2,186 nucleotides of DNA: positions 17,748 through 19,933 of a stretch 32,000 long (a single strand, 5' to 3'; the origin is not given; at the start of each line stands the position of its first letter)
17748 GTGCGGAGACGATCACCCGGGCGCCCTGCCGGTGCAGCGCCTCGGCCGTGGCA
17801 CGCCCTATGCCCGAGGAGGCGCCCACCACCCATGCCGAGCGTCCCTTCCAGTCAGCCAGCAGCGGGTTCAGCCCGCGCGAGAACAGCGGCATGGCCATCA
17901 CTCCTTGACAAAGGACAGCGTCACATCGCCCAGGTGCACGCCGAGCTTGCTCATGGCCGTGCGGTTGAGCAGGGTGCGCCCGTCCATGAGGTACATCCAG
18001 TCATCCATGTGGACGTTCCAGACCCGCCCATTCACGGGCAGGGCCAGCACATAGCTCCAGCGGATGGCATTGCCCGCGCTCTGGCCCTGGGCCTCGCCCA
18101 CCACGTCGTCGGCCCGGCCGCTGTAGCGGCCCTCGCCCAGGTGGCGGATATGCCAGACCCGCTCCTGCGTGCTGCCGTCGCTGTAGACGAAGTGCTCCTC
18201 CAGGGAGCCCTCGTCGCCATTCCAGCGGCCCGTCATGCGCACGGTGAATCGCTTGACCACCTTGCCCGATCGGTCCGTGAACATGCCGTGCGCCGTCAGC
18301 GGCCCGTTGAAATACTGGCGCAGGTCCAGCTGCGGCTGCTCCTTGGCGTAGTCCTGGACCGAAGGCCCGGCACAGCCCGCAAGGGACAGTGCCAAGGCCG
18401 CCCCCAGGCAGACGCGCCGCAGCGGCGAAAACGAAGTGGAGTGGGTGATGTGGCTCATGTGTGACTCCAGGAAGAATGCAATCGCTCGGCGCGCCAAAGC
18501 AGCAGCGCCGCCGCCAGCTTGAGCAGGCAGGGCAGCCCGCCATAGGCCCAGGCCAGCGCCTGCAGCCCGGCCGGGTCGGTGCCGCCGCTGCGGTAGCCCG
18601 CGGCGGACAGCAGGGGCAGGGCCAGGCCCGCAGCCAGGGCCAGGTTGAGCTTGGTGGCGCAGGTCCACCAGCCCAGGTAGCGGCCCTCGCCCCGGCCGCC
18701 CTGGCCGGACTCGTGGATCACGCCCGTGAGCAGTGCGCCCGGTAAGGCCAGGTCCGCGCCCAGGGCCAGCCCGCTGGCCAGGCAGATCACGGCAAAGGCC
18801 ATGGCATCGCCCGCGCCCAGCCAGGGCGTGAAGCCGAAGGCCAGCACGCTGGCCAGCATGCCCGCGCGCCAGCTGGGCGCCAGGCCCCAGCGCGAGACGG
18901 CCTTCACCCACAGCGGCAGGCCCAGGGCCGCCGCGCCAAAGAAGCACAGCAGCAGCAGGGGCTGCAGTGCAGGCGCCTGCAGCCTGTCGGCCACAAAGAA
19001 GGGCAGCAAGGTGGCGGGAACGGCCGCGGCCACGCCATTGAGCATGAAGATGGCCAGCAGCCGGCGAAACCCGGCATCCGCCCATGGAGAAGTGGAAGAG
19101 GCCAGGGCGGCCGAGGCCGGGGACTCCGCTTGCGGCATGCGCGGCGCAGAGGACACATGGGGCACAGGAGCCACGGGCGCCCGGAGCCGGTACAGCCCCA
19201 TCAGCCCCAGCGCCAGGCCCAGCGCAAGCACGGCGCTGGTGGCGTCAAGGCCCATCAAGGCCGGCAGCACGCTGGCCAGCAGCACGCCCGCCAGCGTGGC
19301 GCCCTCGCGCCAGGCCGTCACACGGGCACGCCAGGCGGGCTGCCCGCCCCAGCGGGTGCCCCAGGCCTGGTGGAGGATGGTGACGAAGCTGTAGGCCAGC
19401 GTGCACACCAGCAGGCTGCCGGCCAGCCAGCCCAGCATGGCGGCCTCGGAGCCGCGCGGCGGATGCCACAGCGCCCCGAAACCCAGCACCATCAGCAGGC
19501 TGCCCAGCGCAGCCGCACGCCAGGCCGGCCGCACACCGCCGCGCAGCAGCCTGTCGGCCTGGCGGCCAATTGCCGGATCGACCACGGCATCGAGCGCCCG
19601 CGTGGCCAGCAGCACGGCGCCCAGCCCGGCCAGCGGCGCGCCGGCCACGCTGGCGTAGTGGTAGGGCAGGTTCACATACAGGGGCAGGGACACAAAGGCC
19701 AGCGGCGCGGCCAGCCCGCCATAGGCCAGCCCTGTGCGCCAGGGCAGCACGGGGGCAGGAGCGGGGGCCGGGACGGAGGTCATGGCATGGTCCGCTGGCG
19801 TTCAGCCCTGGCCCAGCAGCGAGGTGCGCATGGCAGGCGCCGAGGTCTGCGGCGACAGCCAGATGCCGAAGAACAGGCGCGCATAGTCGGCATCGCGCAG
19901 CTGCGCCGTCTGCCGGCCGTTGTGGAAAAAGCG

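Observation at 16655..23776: Eight-gene, almost fully overlapping lipid-modification operon: furan/cyclopropane-fatty-acid-like core plus five unexplained accessory genes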

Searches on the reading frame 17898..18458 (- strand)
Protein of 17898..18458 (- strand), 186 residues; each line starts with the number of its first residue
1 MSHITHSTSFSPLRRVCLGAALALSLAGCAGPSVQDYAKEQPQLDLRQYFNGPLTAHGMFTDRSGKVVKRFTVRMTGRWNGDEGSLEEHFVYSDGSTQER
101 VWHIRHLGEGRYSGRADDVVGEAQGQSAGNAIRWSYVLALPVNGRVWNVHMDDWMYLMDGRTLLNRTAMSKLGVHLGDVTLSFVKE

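Call 11: search_protein_families(library=pfam, proteins=[window:17898-18458:-], max_evalue=0.01)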
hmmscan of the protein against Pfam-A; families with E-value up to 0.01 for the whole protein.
window:17898-18458:- (186 aa): 1 family
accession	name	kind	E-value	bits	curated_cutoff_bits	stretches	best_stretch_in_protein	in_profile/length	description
PF12915.13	DUF3833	-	2.6e-69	232.4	25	1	24-185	2-163/163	Protein of unknown function (DUF3833)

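Call 12: search_protein_families(library=ncbifam, proteins=[window:17898-18458:-], max_evalue=0.01)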
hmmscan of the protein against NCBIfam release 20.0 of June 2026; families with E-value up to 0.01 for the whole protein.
window:17898-18458:- (186 aa): 0 families

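Call 46: search_solved_structures(query=window:17898-18458:-, max_evalue=1)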
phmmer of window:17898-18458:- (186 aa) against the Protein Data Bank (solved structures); distinct sequences matched with E-value up to 1: 3.
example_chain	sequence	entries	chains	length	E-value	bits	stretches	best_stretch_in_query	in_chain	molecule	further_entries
2vqa_A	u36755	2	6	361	0.2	14.7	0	146-169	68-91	SLL1358 PROTEIN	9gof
2nyh_A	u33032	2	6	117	0.59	13.1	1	90-141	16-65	Putative dioxygenase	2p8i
6fco_A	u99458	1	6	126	0.93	12.5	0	132-177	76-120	Mitochondrial frataxin-like protein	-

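Call 55: find_homologous_proteins(query=window:17898-18458:-, max_evalue=0.00001)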
Query window:17898-18458:- (186 aa): 5791 proteins with E <= 0.00001 among 5914 candidates; the best 120 are listed.
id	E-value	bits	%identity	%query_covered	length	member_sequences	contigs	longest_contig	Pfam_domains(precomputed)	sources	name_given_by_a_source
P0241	8.8e-112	389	89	100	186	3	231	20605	PF12915.14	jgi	jgi:hypothetical protein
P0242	3.5e-110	384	89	100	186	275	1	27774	PF12915.14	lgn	-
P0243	2.1e-104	365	83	100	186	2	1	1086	PF12915.14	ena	-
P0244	1.2e-103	363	83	100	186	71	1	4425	PF12915.14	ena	-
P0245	3.8e-103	361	81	100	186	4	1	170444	PF12915.14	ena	-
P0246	9.1e-103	360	85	100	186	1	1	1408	PF12915.14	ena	-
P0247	7.0e-102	357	82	100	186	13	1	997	PF12915.14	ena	-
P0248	1.8e-101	356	83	100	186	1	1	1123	PF12915.14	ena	-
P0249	3.9e-101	355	81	99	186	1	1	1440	PF12915.14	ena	-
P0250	5.2e-99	348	84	93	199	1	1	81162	PF12915.14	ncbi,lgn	-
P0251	1.7e-98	346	84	93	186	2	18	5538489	PF12915.14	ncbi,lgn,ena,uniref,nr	ncbi:DUF3833 domain-containing protein [Delftia sp. PS-11]|uniref:DUF3833 domain-containing protein 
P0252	2.8e-97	342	78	100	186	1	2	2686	PF12915.14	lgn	-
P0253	5.3e-97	341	77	100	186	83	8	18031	PF12915.14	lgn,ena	-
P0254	1.2e-96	340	77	100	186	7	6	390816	PF12915.14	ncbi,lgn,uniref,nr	ncbi:DUF3833 domain-containing protein [Comamonas terrae]|uniref:DUF3833 domain-containing protein n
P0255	2.6e-96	339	78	100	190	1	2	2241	PF12915.14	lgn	-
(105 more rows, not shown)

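Call 70: predict_structure(alignment_id=A3)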
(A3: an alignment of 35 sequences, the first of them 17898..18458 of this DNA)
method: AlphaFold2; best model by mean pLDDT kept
length: 186 residues; sequences in the alignment: 35
mean_pLDDT: 89.5   pTM: 0.78
mean pLDDT of the five models: 89.5, 89.2, 89.2, 88.2, 87.7
residues with pLDDT >= 90: 149; 70-90: 8; 50-70: 22; < 50: 7
segments of 3 or more residues with pLDDT < 50: 1-7
pLDDT, mean of each block of 10 residues (from residue 1): 45 60 64 92 94 97 97 97 98 97 97 97 97 97 92 96 97 96 93
secondary structure, 60 per line:
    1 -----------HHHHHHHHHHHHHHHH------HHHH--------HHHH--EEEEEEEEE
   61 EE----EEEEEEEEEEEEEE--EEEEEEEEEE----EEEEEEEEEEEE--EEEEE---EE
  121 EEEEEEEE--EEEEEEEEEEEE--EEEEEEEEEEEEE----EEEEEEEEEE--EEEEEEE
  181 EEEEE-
elements in order: H12-27 H34-37 H46-49 E52-62 E67-80 E83-92 E97-108 E111-115 E119-128 E131-142 E145-157 E162-171 E174-185

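Call 73: fold_search(model_id=the predicted structure, library=pdb)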
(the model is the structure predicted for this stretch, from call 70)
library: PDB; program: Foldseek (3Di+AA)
matches with E <= 10: 1387; with E <= 0.001: 20
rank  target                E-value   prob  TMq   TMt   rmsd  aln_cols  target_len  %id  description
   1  5yvf_A                6.3e-05  1.00  0.61  0.37   4.0       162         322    7  Crystal structure of BFA1 (released 2018-08-08)
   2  5yvf_C                1.7e-04  1.00  0.58  0.36   3.8       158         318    9  Crystal structure of BFA1 (released 2018-08-08)
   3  4tq2                  2.0e-04  1.00  0.55  0.58   5.5       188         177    5  Structure of S-type Phycobiliprotein Lyase CPES from Guillardia theta (released 2014-08-13)
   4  5yvf_B                2.4e-04  1.00  0.59  0.37   3.8       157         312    7  Crystal structure of BFA1 (released 2018-08-08)
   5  6d0t_B                2.5e-04  1.00  0.41  0.63   4.4       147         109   12  De novo design of a fluorescence-activating beta barrel - BB1 (released 2018-09-19)
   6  8ah9                  3.2e-04  1.00  0.46  0.69   3.5       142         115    9  De novo retro-aldolase RAbetaB-16.1 (released 2023-08-16)
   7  5yvf_D                3.5e-04  1.00  0.59  0.36   4.5       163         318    8  Crystal structure of BFA1 (released 2018-08-08)
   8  4xmh_A                3.9e-04  1.00  0.42  0.42   6.2       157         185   12  Crystal structure of nitrophorin 7 from Rhodnius prolixus at pH 7.8 complexed with Gly-Gly-Gly (released 2015-07-29)
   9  3bdr                  4.1e-04  1.00  0.50  0.58   4.7       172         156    8  Crystal structure of fatty acid-binding protein-like Ycf58 from Thermosynecoccus elongatus. Northeast Structural Genomic (released 2007-11-27)
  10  1i4u_B                4.1e-04  1.00  0.39  0.40   9.1       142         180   10  THE C1 SUBUNIT OF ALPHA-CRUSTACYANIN (released 2001-09-19)
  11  2a13                  4.3e-04  1.00  0.59  0.70   4.6       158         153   14  X-ray structure of protein from Arabidopsis thaliana AT1G79260 (released 2005-07-12)
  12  6ohh_B                5.5e-04  1.00  0.44  0.60   5.9       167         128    8  Structure of EF1p2_mFAP2b bound to DFHBI (released 2020-04-08)
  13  1i4u_A                5.8e-04  1.00  0.39  0.39   8.8       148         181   10  THE C1 SUBUNIT OF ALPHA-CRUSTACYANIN (released 2001-09-19)
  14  6d0t_A                6.1e-04  1.00  0.45  0.70   3.8       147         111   12  De novo design of a fluorescence-activating beta barrel - BB1 (released 2018-09-19)
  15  5m6j                  6.4e-04  1.00  0.42  0.42   6.2       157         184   12  Crystal structure of nitrophorin 7 E27V mutant from Rhodnius prolixus (released 2017-12-20)
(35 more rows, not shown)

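Call 84: search_dna_similar(query=window:17898-18458:-, collection=plasmids, mode=protein, max_rows=60, max_evalue=1e-8)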
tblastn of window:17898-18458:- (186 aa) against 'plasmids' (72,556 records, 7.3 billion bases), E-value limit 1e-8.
Records with a match: 148; places in all: 150; records where one place covers at least 80% of the query: 133.
Best place of each record, by identity: <60% 148.
By first word of the organism name: Klebsiella 95; Pseudoalteromonas 14; Ensifer 7; Azospirillum 5; Raoultella 5; Salinivibrio 4; Cupriavidus 3; Aeromonas 2; Escherichia 2; Photobacterium 2; and 8 more.
By predicted mobility (MOB-suite, as given by PLSDB): conjugative 95; non-mobilizable 49; mobilizable 4.
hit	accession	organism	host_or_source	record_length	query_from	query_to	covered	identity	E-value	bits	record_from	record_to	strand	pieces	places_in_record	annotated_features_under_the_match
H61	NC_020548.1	Azoarcus sp. KH32C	-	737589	34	186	82%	55.6%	4e-50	179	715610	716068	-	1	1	DUF3833 domain-containing protein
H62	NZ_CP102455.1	Aeromonas sp. BC14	culture,river water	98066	32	181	81%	49.7%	2e-39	149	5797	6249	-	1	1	DUF3833 domain-containing protein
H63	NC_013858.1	Azospirillum sp. B510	-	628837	34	186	82%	48.4%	1e-41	155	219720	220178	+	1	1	DUF3833 domain-containing protein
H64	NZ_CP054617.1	Azospirillum oryzae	cell culture,soil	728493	34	186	82%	48.4%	4e-41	154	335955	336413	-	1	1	DUF3833 domain-containing protein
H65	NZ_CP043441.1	Cupriavidus campinensis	cell culture,soil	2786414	32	183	82%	48.7%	1e-41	155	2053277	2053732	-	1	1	none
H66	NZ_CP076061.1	Cupriavidus sp. EM10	Pure-cultured cell,sewage water sludge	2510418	32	183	82%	48.7%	8e-41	153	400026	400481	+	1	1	none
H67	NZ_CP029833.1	Azospirillum ramasamyi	single cell,Cow dung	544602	34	186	82%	47.7%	5e-41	153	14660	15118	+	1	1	DUF3833 domain-containing protein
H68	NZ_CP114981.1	Enterobacter hormaechei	dog,pure culture,Kidney stone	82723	32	185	83%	46.8%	1e-39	149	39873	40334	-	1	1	DUF3833 domain-containing protein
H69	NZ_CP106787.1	Klebsiella pneumoniae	Homo sapiens,sputum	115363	32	185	83%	46.8%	1e-39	149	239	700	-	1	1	DUF3833 domain-containing protein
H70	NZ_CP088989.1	Klebsiella pneumoniae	Homo sapiens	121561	32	185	83%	46.8%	1e-39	149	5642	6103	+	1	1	DUF3833 domain-containing protein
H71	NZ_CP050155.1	Klebsiella quasipneumoniae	Homo sapiens,sputum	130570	32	185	83%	46.8%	1e-39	149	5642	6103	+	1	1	DUF3833 domain-containing protein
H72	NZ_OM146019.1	Klebsiella pneumoniae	Homo sapiens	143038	32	185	83%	46.8%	1e-39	149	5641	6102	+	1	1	DUF3833 domain-containing protein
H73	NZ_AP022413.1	Klebsiella quasipneumoniae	-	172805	32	185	83%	46.8%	1e-39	149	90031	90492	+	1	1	DUF3833 domain-containing protein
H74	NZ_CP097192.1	Klebsiella pneumoniae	Homo sapiens,urine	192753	32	185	83%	46.8%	1e-39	149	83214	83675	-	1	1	DUF3833 domain-containing protein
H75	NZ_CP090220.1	Klebsiella pneumoniae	wastewater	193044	32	185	83%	46.8%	1e-39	149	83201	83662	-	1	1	DUF3833 domain-containing protein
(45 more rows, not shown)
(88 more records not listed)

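Call 86: get_annotated_region(hit=H75, flank=7000)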
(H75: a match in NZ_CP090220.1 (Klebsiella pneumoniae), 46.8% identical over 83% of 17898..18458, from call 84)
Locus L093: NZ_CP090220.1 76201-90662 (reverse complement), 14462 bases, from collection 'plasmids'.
description: Klebsiella pneumoniae strain BY221 plasmid pBY221-2, complete sequence
organism: Klebsiella pneumoniae (NCBI taxid 573)
taxonomy: Bacteria; Pseudomonadota; Gammaproteobacteria; Enterobacterales; Enterobacteriaceae; Klebsiella; Klebsiella pneumoniae
host: -; source: wastewater; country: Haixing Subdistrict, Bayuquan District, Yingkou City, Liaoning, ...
typing (MOB-suite, as given by PLSDB): conjugative; replicon IncFIB,IncFII,rep_cluster_2183; relaxase MOBF,MOBF; mating-pair formation MPF_F
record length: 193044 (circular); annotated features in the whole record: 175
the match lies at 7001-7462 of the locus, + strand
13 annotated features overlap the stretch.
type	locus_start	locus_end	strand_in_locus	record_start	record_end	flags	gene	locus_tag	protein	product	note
CDS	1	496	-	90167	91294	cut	-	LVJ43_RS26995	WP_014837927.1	DUF3883 domain-containing protein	-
CDS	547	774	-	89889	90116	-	-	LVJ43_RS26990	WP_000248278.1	hypothetical protein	-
CDS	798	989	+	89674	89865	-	-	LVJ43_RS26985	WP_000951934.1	hypothetical protein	-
CDS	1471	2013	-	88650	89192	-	-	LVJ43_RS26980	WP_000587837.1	AAA family ATPase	-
predicted_resistance_gene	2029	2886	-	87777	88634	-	aac(3)-IId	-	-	aminoglycoside N-acetyltransferase AAC(3)-IId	predicted by amrfinderplus; class AMINOGLYCOSIDE; identity 100.0%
CDS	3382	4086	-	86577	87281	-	-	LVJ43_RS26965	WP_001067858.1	IS6-like element IS26 family transposase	GO:0006313 - DNA transposition [Evidence IEA]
CDS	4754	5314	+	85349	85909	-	-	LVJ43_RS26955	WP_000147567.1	recombinase family protein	GO:0006310 - DNA recombination [Evidence IEA]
CDS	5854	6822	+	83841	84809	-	-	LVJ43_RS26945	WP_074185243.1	IS5 family transposase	-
CDS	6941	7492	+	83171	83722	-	-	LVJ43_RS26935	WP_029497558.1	DUF3833 domain-containing protein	-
CDS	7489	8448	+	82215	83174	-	-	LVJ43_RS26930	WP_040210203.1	DUF523 and DUF1722 domain-containing protein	-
CDS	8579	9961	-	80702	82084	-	-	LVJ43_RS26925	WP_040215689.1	carbohydrate porin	-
CDS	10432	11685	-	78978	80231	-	lacY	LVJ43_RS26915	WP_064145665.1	lactose permease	-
CDS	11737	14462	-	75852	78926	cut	lacZ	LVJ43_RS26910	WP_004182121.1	beta-galactosidase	-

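Call 87: get_annotated_region(hit=H62, flank=8000)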
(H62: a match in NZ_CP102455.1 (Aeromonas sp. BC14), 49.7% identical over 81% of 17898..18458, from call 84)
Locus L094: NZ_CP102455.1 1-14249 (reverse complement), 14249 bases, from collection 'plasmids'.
description: Aeromonas sp. BC14 plasmid p1, complete sequence
organism: Aeromonas sp. BC14 (NCBI taxid 2970966)
taxonomy: Bacteria; Pseudomonadota; Gammaproteobacteria; Aeromonadales; Aeromonadaceae; Aeromonas; Aeromonas sp. BC14
host: -; source: culture,river water; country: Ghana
typing (MOB-suite, as given by PLSDB): non-mobilizable
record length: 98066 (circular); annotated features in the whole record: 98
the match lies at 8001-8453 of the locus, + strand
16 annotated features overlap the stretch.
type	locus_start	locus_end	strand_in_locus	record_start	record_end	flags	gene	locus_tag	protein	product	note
CDS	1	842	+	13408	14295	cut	-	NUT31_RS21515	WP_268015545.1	MerR family transcriptional regulator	-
CDS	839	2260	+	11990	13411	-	phrB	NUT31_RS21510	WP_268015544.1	deoxyribodipyrimidine photo-lyase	-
CDS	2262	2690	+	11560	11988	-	-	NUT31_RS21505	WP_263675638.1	nuclear transport factor 2 family protein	-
CDS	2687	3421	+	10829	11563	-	-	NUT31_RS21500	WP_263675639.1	SDR family NAD(P)-dependent oxidoreductase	-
CDS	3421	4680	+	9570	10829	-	-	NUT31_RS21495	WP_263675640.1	FAD-dependent oxidoreductase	-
CDS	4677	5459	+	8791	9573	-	-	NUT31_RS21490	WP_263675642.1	DUF1365 domain-containing protein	-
CDS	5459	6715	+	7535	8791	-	-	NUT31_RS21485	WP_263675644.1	cyclopropane-fatty-acyl-phospholipid synthase family protein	-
CDS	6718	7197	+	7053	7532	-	-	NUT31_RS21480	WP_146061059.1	DUF2878 domain-containing protein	-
CDS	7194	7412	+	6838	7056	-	-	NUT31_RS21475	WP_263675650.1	TIGR02450 family Trp-rich protein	-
CDS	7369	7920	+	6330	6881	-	-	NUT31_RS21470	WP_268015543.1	chalcone isomerase family protein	-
CDS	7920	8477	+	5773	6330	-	-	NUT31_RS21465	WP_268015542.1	DUF3833 domain-containing protein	-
CDS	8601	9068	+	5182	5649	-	-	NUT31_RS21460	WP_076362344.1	Dps family protein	-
CDS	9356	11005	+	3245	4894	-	hcp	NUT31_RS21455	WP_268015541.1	hydroxylamine reductase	-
CDS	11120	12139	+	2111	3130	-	-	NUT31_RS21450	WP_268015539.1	hybrid-cluster NAD(P)-dependent oxidoreductase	-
CDS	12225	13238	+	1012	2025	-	galE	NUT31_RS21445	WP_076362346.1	UDP-glucose 4-epimerase GalE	GO:0006012 - galactose metabolic process [Evidence IEA]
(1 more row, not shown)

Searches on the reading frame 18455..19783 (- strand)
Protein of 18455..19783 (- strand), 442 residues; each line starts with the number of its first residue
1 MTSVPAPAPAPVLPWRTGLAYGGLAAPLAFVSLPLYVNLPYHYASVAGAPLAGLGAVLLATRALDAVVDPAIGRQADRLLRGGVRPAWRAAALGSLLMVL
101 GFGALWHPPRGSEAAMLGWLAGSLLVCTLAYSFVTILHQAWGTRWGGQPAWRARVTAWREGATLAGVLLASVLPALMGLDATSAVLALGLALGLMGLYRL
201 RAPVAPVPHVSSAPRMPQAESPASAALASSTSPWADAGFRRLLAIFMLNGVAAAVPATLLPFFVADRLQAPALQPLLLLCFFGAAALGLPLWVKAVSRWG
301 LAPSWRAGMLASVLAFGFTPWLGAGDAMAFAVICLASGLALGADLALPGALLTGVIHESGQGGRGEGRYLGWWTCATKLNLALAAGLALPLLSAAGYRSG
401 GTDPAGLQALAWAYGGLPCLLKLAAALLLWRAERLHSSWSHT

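Call 11: search_protein_families(library=pfam, proteins=[window:18455-19783:-], max_evalue=0.01)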
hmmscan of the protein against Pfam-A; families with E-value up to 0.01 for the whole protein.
window:18455-19783:- (442 aa): 2 families
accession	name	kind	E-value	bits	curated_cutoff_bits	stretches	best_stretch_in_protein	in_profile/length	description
PF13347.12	MFS_2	-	5.9e-48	163.9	27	1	25-431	6-422/427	MFS/sugar transport protein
PF07690.21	MFS_1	-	0.00092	18.7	33.4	1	37-354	17-321/347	Major Facilitator Superfamily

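Call 12: search_protein_families(library=ncbifam, proteins=[window:18455-19783:-], max_evalue=0.01)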
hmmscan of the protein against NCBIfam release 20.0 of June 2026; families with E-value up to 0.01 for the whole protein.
window:18455-19783:- (442 aa): 4 families
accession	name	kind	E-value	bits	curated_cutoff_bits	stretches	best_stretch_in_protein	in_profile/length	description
TIGR00792.1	gph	subfamily_domain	5.4e-17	61.6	231.35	1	20-435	5-422/437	glycoside-pentoside-hexuronide (GPH):cation symporter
NF007237.0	PRK09669.1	subfamily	1e-09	37.5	610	1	28-289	21-281/461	putative symporter YagG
NF007353.0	PRK09848.1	equivalog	7.8e-09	34.8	528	1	15-176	7-169/457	glucuronide transporter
NF008526.0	PRK11462.1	equivalog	1e-08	34.4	836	1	18-174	13-166/460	glycoside-pentoside-hexuronide family transporter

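Call 47: search_solved_structures(query=window:18455-19783:-, max_evalue=0.01)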
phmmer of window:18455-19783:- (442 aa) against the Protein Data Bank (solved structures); distinct sequences matched with E-value up to 0.01: 3.
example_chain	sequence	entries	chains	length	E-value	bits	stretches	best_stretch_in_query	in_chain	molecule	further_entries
7mjs_X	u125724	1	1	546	5.9e-05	25.6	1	277-408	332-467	Major Facilitator Superfamily Domain containing 2A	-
7oix_B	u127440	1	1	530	0.00024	23.6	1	273-405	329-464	Isoform 2 of Sodium-dependent lysophosphatidylcholine symporter 1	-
8d2s_A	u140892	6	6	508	0.00037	23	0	276-408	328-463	Sodium-dependent lysophosphatidylcholine symporter 1-B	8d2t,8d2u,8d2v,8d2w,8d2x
